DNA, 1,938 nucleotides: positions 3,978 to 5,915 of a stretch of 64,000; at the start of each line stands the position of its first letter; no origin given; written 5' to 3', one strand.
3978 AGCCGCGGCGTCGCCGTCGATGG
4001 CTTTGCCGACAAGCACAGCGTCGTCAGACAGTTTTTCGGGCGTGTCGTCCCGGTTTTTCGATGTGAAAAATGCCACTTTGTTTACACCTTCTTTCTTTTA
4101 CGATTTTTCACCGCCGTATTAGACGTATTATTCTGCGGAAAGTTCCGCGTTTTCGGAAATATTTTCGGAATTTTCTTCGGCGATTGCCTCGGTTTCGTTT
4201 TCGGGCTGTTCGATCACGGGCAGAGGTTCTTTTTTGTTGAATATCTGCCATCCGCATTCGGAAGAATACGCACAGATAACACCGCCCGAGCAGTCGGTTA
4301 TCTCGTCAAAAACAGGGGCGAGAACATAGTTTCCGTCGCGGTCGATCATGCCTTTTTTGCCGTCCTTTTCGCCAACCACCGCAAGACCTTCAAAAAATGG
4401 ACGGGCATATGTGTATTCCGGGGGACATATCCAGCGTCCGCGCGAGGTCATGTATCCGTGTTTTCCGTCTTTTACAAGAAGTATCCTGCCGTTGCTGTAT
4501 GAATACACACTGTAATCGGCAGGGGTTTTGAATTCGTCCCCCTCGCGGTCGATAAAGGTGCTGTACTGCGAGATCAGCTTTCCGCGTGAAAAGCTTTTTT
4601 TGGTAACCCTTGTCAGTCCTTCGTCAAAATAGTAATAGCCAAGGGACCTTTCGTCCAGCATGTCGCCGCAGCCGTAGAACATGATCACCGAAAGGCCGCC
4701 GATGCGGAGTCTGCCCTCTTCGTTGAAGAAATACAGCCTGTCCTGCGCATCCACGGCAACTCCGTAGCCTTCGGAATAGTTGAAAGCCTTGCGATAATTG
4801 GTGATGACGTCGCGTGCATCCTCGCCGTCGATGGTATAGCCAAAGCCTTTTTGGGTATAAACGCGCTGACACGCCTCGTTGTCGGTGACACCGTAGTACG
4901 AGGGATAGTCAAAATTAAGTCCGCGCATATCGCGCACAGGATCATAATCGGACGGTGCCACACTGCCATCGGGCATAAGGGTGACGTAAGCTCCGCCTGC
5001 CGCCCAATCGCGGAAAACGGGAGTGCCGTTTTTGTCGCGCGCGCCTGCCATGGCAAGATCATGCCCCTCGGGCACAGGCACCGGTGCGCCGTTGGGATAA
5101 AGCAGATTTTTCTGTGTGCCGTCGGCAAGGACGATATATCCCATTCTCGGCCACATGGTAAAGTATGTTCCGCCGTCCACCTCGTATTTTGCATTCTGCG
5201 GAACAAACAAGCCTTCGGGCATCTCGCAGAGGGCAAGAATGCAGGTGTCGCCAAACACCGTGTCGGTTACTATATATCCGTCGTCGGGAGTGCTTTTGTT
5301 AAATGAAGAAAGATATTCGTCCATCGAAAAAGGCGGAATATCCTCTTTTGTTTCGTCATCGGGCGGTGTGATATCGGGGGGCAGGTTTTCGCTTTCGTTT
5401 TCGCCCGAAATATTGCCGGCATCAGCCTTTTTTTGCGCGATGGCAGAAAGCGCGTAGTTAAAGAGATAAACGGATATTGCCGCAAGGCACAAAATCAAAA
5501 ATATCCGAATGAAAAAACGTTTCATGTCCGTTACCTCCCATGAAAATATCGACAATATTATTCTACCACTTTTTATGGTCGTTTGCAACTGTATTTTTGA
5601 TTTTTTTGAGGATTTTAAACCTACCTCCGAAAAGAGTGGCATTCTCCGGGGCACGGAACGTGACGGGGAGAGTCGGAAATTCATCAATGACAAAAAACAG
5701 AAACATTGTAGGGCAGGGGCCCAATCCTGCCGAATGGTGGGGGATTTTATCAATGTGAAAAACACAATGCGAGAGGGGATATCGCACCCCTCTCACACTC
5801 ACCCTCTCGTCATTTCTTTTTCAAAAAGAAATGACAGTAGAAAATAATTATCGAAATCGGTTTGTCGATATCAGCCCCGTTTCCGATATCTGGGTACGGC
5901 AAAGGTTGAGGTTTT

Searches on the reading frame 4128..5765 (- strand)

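Call 31: search_protein_families(library=pfam, proteins=[window:4128-5765:-])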
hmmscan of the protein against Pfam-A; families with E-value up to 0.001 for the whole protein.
window:4128-5765:- (545 aa): 1 family
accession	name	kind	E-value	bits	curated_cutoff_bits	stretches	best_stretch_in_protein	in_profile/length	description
PF14903.11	WG_beta_rep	-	4.1e-14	52.8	25.6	1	437-470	2-34/35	WG containing repeat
